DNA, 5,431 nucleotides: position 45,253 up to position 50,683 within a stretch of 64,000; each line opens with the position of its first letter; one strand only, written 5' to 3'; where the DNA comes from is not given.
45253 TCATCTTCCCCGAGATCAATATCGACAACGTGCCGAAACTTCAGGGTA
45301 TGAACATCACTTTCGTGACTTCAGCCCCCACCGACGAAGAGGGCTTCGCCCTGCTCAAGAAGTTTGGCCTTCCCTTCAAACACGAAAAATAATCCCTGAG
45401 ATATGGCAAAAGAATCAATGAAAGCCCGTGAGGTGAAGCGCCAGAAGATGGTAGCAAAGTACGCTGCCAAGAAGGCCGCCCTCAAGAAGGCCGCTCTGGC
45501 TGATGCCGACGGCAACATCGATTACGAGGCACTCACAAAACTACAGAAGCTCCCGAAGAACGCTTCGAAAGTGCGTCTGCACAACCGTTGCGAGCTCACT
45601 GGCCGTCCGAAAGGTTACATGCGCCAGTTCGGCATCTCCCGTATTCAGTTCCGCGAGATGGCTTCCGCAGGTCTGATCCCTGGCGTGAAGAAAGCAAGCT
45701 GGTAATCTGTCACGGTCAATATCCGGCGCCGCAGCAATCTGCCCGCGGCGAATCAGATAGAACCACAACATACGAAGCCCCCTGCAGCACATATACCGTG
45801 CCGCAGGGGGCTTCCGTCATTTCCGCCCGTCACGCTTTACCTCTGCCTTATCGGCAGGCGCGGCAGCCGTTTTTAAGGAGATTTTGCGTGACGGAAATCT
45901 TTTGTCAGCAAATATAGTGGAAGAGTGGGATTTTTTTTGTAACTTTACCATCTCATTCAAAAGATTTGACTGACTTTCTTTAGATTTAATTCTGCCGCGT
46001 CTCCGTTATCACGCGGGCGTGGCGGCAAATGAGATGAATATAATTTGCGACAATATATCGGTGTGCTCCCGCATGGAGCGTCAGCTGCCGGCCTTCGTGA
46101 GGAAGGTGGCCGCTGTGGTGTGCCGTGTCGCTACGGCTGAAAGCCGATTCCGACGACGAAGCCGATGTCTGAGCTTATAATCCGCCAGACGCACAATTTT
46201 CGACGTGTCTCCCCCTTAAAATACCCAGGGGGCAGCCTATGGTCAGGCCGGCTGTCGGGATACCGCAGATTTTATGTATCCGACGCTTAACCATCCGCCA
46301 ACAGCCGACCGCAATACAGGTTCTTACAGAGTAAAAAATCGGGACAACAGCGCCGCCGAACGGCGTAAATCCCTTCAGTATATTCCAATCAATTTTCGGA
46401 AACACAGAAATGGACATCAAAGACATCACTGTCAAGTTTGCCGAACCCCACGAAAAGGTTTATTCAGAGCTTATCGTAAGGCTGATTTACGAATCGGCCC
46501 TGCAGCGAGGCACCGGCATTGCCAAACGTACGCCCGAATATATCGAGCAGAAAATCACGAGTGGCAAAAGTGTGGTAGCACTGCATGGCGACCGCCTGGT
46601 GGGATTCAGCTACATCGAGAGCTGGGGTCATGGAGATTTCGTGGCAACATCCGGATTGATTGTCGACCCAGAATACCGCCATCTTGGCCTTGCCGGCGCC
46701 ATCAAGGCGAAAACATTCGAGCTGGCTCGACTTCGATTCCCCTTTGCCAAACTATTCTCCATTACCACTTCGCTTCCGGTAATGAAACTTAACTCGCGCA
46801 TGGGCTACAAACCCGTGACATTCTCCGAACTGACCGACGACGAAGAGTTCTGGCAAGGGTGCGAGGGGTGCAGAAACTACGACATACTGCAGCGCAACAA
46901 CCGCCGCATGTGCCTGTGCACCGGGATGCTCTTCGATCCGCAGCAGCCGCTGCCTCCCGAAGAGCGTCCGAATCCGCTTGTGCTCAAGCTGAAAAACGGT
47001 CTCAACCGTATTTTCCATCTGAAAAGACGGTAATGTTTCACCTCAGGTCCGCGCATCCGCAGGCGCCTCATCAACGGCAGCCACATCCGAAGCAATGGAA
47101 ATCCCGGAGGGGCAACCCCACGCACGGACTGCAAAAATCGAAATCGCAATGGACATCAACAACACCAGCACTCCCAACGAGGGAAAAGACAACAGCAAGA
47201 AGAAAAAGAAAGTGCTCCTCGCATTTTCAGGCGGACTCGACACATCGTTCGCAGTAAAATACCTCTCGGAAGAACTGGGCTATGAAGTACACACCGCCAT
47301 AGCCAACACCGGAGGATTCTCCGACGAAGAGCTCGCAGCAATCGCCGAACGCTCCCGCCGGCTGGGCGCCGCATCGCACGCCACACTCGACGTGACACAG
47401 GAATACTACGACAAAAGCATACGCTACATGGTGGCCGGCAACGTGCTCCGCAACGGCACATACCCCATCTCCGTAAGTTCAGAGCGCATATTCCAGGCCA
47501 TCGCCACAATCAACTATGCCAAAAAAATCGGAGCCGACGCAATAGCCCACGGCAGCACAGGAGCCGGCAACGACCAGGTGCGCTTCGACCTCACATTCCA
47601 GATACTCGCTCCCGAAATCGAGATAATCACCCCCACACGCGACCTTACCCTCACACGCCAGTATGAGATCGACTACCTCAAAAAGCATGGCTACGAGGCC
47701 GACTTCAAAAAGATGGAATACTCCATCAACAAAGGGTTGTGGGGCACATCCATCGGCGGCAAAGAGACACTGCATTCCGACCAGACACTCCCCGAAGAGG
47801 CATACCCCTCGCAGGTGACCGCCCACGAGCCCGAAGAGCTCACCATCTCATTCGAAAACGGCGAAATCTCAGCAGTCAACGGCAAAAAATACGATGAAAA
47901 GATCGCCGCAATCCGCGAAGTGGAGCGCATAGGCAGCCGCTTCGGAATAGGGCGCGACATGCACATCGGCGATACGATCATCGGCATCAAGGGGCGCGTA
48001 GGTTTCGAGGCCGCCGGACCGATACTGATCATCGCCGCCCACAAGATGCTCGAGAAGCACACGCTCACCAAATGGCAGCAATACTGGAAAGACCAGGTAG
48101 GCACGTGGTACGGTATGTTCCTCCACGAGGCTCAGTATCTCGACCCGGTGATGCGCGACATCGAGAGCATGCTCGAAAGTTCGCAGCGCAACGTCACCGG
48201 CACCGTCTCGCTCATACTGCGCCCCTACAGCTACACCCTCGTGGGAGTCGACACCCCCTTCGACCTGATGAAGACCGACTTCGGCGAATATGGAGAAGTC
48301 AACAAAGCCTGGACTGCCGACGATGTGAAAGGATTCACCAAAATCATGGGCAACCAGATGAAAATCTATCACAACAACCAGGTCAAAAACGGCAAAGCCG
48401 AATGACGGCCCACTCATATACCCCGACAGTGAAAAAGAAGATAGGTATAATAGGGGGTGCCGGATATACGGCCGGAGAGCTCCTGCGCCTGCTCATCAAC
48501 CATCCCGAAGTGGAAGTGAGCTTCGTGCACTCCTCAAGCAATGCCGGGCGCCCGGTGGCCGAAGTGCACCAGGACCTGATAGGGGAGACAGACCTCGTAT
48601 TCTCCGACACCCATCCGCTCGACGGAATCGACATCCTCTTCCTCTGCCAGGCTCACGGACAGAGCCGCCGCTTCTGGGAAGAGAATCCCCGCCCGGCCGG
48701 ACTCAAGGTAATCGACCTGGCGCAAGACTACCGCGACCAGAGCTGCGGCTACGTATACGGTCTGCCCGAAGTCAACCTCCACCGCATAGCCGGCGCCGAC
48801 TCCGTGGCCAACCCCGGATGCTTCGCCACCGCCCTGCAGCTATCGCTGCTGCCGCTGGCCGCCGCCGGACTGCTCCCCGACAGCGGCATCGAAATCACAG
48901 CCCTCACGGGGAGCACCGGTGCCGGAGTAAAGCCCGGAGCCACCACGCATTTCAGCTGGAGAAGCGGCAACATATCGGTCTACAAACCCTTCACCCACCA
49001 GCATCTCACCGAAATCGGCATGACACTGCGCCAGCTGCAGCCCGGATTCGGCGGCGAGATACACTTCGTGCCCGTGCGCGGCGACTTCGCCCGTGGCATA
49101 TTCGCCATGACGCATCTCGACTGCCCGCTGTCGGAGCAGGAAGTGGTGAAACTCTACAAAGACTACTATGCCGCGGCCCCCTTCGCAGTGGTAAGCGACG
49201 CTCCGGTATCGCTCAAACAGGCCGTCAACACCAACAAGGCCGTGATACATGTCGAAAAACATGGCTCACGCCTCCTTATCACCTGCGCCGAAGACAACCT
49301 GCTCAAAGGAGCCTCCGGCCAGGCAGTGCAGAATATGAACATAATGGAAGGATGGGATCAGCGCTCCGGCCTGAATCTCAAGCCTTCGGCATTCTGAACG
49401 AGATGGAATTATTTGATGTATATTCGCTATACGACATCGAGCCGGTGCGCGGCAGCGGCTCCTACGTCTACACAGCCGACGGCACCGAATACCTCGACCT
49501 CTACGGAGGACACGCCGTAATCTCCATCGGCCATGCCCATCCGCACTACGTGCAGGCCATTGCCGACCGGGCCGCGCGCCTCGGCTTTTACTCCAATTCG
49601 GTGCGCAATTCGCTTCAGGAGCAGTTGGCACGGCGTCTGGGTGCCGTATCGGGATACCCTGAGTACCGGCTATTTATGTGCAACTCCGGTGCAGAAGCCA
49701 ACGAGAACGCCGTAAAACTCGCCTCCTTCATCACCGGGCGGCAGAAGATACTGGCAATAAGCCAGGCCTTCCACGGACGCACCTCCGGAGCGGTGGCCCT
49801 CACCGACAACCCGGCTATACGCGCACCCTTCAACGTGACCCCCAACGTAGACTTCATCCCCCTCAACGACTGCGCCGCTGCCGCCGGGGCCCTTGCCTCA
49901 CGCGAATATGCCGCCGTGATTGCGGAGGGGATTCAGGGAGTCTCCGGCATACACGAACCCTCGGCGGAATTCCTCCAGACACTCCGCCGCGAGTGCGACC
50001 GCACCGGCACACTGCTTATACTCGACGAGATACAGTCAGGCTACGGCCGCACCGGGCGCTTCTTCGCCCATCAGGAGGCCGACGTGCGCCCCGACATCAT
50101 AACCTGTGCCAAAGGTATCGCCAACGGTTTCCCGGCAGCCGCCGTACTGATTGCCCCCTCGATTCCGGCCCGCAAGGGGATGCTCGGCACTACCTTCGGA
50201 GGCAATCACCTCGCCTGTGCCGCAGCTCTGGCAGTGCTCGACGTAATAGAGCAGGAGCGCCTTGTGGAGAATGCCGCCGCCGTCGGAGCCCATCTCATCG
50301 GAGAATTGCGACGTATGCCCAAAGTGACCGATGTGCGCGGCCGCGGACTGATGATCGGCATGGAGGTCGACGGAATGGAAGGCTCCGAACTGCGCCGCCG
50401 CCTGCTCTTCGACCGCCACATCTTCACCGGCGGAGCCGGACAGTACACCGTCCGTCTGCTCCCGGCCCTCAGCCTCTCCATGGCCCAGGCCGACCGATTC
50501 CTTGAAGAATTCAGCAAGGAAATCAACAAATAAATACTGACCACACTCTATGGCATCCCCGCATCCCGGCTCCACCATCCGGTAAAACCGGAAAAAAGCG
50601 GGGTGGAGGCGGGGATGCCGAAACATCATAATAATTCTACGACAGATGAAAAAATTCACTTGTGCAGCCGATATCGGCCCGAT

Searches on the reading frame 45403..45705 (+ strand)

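Call 5: search_protein_families(library=pfam, proteins=[window:45403-45705:+])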
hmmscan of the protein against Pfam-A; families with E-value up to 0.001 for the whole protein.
window:45403-45705:+ (100 aa): 1 family
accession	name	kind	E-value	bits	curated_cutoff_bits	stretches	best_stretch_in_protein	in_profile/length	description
PF00253.27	Ribosomal_S14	-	8.5e-29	99.5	27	1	46-99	1-54/54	Ribosomal protein S14p/S29e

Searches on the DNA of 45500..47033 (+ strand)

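Call 3: search_rna_families(source=window, start=45500, end=46700, threshold=evalue, max_evalue=10, show_alignments=3)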
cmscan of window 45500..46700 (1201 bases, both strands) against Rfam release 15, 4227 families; matches with E-value up to 10: 4.
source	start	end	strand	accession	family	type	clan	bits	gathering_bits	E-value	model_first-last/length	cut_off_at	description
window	45755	45835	-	RF02010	mir-3180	Gene; miRNA;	-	24.4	99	0.3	1-92/92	no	mir-3180 microRNA precursor family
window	45773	45863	-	RF02790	sodF_sRNA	Gene; sRNA;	-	20.9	46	1.4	1-90/90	no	sodF sRNA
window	45912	46045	+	RF00398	SNORA15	Gene; snRNA; snoRNA; HACA-box;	-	20.2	47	0.66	1-137/137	no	Small nucleolar RNA SNORA15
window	45941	46028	+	RF02450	ncr1175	Gene; sRNA;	-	15.7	60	7.5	1-110/110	no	Bacillus sRNA ncr1175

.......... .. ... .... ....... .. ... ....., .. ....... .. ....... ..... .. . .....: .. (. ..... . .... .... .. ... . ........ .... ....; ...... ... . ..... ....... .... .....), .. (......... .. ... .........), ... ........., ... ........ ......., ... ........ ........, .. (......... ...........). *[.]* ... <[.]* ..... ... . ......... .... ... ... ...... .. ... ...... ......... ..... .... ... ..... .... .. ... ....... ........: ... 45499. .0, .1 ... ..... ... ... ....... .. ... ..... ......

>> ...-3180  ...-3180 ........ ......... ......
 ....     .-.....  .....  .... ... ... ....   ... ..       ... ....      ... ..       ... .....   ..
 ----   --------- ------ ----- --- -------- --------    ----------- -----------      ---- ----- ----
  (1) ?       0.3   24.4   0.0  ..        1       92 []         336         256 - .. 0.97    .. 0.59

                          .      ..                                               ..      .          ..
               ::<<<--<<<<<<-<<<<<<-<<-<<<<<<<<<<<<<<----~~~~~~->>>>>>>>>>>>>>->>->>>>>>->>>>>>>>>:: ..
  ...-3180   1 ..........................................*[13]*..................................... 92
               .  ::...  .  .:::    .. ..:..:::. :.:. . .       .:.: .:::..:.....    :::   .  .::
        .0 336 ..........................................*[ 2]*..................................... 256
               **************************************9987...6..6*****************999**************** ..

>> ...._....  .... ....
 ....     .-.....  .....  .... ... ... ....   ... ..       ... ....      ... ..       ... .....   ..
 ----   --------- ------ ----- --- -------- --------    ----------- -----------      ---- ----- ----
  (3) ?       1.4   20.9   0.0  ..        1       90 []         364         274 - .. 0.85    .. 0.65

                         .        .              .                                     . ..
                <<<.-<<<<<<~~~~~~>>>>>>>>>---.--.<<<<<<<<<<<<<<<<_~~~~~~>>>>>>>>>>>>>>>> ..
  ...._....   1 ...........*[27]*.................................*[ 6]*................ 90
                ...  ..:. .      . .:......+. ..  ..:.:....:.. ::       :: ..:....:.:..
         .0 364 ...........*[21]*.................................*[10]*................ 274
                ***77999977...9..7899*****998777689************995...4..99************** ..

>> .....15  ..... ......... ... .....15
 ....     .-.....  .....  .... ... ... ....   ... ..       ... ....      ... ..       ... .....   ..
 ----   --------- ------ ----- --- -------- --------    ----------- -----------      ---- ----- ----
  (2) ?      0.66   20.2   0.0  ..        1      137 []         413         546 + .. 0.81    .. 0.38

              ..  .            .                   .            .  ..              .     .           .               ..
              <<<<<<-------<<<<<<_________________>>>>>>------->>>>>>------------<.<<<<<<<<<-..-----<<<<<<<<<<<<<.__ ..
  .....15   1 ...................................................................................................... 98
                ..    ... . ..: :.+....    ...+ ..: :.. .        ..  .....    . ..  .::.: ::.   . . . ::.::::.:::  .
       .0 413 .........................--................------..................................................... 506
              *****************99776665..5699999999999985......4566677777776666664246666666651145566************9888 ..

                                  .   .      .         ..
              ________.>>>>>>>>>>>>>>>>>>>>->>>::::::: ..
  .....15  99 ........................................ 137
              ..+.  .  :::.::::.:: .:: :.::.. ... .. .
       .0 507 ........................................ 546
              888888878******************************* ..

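Call 76: search_rna_families(source=L064, start=2700, end=3030, threshold=evalue, max_evalue=10, show_alignments=2)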
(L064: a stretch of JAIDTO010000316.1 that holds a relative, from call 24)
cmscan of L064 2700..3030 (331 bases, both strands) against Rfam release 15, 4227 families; matches with E-value up to 10: 0.
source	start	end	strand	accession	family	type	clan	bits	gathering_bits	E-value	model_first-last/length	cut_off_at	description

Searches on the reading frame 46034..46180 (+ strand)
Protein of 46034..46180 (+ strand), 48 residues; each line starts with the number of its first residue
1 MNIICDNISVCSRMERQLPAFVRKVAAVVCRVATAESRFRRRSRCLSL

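Call 5: search_protein_families(library=pfam, proteins=[window:46034-46180:+])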
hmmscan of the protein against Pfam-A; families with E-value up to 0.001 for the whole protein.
window:46034-46180:+ (48 aa): 0 families

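Call 38: find_homologous_proteins(query=window:46034-46177:+, max_evalue=10)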
Query window:46034-46177:+: no candidate shares three 5-residue words with the query. No homologue found.

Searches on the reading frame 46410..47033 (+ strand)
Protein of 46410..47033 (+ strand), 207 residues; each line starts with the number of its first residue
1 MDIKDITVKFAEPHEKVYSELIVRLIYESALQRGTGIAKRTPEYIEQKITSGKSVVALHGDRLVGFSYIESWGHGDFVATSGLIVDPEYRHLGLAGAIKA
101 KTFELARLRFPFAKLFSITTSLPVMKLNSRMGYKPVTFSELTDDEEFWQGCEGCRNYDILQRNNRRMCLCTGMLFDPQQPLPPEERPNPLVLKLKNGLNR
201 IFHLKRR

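Call 5: search_protein_families(library=pfam, proteins=[window:46410-47033:+])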
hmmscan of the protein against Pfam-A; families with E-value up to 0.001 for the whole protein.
window:46410-47033:+ (207 aa): 2 families
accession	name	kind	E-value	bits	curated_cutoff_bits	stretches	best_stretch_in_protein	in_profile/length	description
PF00583.31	Acetyltransf_1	-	1.7e-05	25.5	20.7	1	39-109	17-91/116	Acetyltransferase (GNAT) family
PF13508.13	Acetyltransf_7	-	0.00041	21.1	27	0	53-105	4-55/84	Acetyltransferase (GNAT) domain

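Call 24: find_related_loci(query=window:46410-47033:+, collection=genome_contigs, flank=3000)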
Query window:46410-47033:+ (207 aa) in genome_contigs; peptide patterns used: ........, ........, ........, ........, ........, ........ (x = any residue, [..] = any of these).
448 stretches matched a pattern; 361 encode a relative of the query (tblastn E <= 1e-3); the best 80 are kept; 80 distinct loci.
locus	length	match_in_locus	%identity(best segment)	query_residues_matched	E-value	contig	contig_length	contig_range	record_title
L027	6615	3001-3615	91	1-205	9e-130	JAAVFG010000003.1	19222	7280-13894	MAG: Bacteroidales bacterium isolate Mgla_MAG_9-bin_17 c_000000014388, whole genome shotgun sequence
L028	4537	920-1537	89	1-206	4e-129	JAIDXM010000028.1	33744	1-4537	MAG: Muribaculaceae bacterium isolate SC0373_S3_6 SC0373_S3_6_contig_28, whole genome shotgun sequence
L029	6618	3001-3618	90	1-206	1e-128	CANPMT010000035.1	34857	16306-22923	MAG TPA_asm: uncultured Porphyromonadaceae bacterium isolate SRR15730522_bin.17_metawrap_v1.3_MAG genome assembly, conti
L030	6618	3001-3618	89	1-206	1e-128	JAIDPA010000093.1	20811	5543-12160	MAG: Muribaculaceae bacterium isolate SC0353_S20_1 SC0353_S20_1_contig_93, whole genome shotgun sequence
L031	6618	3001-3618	90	1-206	1e-128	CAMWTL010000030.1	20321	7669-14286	MAG TPA_asm: uncultured Porphyromonadaceae bacterium isolate SRR14411301_bin.3_metawrap_v1.3_MAG genome assembly, contig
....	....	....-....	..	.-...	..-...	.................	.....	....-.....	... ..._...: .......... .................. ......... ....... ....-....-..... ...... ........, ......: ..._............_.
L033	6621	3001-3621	89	1-207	3e-128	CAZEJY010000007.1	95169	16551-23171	MAG TPA_asm: uncultured Sangeribacter sp. isolate SRP199465_co2_772 genome assembly, contig: NODE_311_length_95169_cov_2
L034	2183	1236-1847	90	1-204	1e-135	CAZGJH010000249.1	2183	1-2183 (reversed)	MAG TPA_asm: uncultured Sangeribacter sp. isolate SRP199465_co1_95 genome assembly, contig: NODE_119887_length_2183_cov_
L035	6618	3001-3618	89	1-206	4e-128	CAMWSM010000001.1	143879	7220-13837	MAG TPA_asm: uncultured Porphyromonadaceae bacterium isolate SRR14411301_bin.7_metawrap_v1.3_MAG genome assembly, contig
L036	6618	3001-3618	89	1-206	4e-128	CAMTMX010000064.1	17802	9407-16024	MAG TPA_asm: uncultured Porphyromonadaceae bacterium isolate SRR12464016_bin.17_metawrap_v1.3_MAG genome assembly, conti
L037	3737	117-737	90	1-207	8e-129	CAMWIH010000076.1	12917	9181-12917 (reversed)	MAG TPA_asm: uncultured Porphyromonadaceae bacterium isolate SRR14411273_bin.1_metawrap_v1.3_MAG genome assembly, contig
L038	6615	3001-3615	90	1-205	1e-127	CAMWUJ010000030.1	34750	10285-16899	MAG TPA_asm: uncultured Porphyromonadaceae bacterium isolate SRR14411333_bin.1_metawrap_v1.3_MAG genome assembly, contig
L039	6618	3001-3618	89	1-206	1e-127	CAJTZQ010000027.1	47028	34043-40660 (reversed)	MAG TPA_asm: uncultured Muribaculaceae bacterium isolate MGBC123285 genome assembly, contig: MGBC123285.27, whole genome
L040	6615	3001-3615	89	1-205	2e-127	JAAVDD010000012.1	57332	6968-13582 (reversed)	MAG: Bacteroides sp. isolate Mgla_MAG_49-bin_23 c_000000017392, whole genome shotgun sequence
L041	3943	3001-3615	89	1-205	3e-128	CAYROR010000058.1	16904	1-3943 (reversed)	MAG TPA_asm: uncultured Sangeribacter sp. isolate SRP199465_co2_419 genome assembly, contig: NODE_10121_length_16904_cov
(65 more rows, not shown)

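Call 34: find_encoding_contigs(protein=window:46410-47033:+, flank=2000, max_places=10)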
Protein window:46410-47033:+ (207 aa): 3 contigs read that carry it; 2 places shown.
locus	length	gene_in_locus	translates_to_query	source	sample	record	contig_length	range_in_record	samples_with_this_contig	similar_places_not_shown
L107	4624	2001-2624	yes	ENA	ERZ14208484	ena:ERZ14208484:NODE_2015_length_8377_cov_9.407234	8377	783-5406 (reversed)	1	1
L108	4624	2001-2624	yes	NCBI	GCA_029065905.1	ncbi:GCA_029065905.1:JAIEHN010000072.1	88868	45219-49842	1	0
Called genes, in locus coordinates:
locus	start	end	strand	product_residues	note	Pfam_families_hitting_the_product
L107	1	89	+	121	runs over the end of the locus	PF00238:Ribosomal_L14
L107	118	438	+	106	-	PF00467:KOW, PF17136:ribosomal_L24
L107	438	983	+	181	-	PF00281:Ribosomal_L5, PF00673:Ribosomal_L5_C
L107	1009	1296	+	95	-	PF00253:Ribosomal_S14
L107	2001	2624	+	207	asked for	PF00583:Acetyltransf_1 (faint)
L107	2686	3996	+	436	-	PF00764:Arginosuc_synth, PF20979:Arginosuc_syn_C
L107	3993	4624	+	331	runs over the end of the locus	PF01118:Semialdhyde_dh, PF22698:Semialdhyde_dhC_1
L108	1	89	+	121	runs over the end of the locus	PF00238:Ribosomal_L14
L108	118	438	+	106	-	PF00467:KOW, PF17136:ribosomal_L24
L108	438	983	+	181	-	PF00281:Ribosomal_L5, PF00673:Ribosomal_L5_C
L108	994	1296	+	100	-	PF00253:Ribosomal_S14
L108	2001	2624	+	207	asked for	PF00583:Acetyltransf_1 (faint)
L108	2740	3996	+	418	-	PF00764:Arginosuc_synth, PF20979:Arginosuc_syn_C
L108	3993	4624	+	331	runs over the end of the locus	PF01118:Semialdhyde_dh, PF22698:Semialdhyde_dhC_1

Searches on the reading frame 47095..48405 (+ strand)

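Call 5: search_protein_families(library=pfam, proteins=[window:47095-48405:+])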
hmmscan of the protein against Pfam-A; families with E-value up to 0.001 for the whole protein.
window:47095-48405:+ (436 aa): 2 families
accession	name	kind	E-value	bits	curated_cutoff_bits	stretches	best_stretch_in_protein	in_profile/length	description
PF00764.25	Arginosuc_synth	-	1.8e-41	142.3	27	1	39-199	1-160/162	Arginosuccinate synthase N-terminal HUP domain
PF20979.2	Arginosuc_syn_C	-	9.2e-32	110.8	27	1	209-425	1-219/219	Arginosuccinate synthase C-terminal domain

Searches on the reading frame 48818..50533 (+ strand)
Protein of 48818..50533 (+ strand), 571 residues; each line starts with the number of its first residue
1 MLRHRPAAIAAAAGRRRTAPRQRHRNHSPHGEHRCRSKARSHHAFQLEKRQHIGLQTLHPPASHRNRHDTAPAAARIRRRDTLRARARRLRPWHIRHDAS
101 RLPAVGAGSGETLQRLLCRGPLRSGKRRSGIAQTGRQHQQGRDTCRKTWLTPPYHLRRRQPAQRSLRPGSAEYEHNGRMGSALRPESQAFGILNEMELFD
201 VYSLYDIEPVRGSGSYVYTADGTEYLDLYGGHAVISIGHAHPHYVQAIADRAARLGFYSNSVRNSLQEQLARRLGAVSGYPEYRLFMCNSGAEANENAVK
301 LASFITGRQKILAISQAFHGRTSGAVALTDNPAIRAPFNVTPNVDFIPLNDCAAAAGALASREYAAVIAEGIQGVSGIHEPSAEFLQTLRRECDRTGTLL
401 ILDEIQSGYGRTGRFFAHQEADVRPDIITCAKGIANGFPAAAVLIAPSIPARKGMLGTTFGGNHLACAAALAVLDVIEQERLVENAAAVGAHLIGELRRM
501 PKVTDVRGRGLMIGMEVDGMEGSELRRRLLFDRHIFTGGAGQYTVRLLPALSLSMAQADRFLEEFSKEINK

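Call 5: search_protein_families(library=pfam, proteins=[window:48818-50533:+])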
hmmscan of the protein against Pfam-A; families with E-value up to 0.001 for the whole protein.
window:48818-50533:+ (571 aa): 1 family
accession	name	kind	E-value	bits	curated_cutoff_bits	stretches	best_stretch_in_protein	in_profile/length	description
PF00202.27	Aminotran_3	-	2.2e-93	313.6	30.5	1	209-567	13-401/403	Aminotransferase class-III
